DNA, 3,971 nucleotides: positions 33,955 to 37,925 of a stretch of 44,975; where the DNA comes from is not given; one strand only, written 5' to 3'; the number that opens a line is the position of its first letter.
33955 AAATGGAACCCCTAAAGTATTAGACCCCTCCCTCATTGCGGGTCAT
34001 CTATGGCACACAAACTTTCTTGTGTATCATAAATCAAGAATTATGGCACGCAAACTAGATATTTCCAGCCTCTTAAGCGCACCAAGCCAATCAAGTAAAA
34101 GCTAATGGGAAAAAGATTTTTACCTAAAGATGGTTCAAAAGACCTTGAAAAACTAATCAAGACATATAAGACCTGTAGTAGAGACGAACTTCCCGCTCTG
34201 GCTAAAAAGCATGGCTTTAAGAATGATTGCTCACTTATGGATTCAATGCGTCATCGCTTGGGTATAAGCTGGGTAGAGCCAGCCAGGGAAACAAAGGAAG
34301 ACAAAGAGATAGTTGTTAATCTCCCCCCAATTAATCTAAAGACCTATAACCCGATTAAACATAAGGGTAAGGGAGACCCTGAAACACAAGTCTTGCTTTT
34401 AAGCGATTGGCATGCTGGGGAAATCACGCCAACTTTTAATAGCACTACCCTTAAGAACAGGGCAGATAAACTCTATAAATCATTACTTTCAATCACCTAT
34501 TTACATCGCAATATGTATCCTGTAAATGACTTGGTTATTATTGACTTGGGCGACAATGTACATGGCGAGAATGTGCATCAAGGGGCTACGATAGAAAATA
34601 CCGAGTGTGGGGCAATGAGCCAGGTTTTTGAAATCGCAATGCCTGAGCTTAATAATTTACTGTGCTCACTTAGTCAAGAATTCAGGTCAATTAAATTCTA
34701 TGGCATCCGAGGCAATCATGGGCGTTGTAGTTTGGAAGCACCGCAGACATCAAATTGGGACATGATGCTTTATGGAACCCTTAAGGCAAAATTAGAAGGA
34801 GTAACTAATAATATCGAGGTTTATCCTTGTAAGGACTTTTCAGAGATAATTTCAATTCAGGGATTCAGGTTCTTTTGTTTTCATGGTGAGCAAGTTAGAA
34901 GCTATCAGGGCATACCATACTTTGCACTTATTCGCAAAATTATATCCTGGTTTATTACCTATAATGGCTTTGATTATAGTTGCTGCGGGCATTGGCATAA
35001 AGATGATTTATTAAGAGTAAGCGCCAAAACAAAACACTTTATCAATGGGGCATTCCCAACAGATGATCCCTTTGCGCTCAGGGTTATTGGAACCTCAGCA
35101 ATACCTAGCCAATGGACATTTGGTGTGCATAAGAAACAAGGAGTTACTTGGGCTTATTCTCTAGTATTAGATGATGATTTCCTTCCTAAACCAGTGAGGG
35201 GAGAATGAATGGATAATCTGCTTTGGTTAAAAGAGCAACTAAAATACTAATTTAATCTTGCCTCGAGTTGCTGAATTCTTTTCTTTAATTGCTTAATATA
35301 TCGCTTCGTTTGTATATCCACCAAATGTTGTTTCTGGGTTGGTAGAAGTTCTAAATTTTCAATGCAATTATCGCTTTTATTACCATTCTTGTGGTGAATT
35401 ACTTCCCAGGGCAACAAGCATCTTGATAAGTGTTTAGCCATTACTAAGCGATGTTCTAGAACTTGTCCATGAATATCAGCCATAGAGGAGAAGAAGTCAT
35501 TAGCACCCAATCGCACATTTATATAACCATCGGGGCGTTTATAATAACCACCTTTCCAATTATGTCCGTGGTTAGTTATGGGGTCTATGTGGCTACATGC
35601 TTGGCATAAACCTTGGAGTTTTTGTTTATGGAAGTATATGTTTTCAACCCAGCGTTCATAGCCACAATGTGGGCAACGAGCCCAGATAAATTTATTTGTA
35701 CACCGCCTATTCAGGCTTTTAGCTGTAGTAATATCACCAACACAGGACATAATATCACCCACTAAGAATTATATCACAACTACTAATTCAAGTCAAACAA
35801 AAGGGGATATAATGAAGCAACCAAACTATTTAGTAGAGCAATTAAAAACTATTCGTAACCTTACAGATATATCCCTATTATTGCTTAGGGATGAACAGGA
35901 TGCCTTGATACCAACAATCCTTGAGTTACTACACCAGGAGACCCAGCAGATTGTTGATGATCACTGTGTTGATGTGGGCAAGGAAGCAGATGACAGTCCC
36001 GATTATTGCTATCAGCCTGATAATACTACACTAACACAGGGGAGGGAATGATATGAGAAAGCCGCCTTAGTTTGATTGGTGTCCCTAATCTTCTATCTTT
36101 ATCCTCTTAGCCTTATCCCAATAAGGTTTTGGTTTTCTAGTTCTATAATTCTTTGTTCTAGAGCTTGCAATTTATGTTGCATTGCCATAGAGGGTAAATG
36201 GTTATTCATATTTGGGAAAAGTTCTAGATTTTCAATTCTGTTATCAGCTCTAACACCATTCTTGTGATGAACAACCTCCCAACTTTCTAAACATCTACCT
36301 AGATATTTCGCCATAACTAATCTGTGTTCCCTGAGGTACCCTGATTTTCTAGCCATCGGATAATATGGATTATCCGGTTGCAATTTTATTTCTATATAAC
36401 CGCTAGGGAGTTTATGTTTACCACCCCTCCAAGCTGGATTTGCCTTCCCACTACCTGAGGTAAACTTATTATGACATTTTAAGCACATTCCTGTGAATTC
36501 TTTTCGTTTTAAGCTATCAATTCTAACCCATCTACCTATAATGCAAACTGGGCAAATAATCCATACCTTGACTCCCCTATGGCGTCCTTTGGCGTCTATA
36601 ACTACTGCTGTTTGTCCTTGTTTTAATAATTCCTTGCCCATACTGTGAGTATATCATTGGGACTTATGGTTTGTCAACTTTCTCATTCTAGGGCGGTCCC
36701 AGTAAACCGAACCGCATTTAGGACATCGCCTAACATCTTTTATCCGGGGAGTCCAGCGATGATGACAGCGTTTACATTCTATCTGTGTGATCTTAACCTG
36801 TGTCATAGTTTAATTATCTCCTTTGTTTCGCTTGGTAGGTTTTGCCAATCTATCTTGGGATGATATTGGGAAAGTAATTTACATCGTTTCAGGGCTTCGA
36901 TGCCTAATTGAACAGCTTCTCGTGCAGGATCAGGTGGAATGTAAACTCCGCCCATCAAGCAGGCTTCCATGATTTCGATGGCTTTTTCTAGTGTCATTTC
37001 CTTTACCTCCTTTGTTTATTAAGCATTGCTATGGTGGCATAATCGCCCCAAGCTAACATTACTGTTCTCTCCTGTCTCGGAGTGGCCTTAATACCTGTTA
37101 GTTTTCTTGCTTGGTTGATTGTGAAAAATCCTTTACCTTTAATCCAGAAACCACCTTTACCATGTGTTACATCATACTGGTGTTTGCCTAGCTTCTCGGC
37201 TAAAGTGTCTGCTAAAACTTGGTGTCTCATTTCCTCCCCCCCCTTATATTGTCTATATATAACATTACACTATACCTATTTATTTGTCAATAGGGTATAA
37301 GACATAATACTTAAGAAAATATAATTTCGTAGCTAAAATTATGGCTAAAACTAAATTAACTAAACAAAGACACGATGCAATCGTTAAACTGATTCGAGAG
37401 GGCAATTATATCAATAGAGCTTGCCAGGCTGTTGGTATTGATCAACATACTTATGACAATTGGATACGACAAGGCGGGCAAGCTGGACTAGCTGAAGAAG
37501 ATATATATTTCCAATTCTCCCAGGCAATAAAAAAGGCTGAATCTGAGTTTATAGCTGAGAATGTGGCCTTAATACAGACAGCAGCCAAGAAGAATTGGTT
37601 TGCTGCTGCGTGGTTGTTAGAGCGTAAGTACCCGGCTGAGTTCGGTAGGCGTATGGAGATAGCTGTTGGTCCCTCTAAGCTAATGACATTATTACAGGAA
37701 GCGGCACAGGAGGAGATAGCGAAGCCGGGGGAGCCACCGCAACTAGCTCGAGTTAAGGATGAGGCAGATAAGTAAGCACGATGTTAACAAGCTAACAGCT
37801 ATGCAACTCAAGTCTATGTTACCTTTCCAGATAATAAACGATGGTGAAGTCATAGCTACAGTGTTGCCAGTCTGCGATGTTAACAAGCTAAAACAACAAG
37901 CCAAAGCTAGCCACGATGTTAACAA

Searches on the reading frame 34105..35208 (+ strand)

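Call 42: search_protein_families(library=pfam, proteins=[window:34105-35208:+], max_evalue=0.001)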
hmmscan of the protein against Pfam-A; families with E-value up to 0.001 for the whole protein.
window:34105-35208:+ (367 aa): 1 family
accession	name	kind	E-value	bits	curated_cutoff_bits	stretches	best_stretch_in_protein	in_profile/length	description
PF00149.33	Metallophos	-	9.4e-09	36.4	21.5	1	96-299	3-190/191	Calcineurin-like phosphoesterase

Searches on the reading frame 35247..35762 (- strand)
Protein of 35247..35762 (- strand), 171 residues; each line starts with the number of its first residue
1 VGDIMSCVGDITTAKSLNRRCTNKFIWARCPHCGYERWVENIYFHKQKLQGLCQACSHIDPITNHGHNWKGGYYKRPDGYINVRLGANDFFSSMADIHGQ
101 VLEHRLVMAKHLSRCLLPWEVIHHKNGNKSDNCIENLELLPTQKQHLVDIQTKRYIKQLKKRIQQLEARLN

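Call 43: search_protein_families(library=pfam, proteins=[window:35247-35762:-], max_evalue=0.001)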
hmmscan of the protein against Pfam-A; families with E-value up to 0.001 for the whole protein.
window:35247-35762:- (171 aa): 1 family
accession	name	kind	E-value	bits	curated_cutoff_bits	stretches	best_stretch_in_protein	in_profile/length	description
PF13392.12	HNH_3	-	4.5e-09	36.2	24.8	1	104-145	4-44/46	HNH endonuclease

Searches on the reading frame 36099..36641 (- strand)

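Call 43: search_protein_families(library=pfam, proteins=[window:36099-36641:-], max_evalue=0.001)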
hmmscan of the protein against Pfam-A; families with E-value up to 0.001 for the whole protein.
window:36099-36641:- (180 aa): 1 family
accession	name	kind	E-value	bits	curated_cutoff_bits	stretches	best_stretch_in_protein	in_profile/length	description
PF13392.12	HNH_3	-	2.3e-11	43.6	24.8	1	106-148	4-45/46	HNH endonuclease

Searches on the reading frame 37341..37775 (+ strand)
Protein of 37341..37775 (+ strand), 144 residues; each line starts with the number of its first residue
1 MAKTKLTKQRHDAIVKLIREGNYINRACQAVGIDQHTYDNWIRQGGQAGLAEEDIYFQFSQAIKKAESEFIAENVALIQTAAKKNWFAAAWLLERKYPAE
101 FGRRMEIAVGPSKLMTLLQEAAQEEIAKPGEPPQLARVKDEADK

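Call 43: search_protein_families(library=pfam, proteins=[window:37341-37775:+], max_evalue=0.001)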
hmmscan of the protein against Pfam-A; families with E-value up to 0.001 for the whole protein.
window:37341-37775:+ (144 aa): 2 families
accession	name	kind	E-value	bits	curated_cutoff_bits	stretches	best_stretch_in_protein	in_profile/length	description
PF01527.26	HTH_Tnp_1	-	4.2e-05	24.1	24.1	1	3-67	3-71/75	Transposase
PF13384.12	HTH_23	-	0.00049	20.3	24.6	0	14-50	10-49/50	Homeodomain-like domain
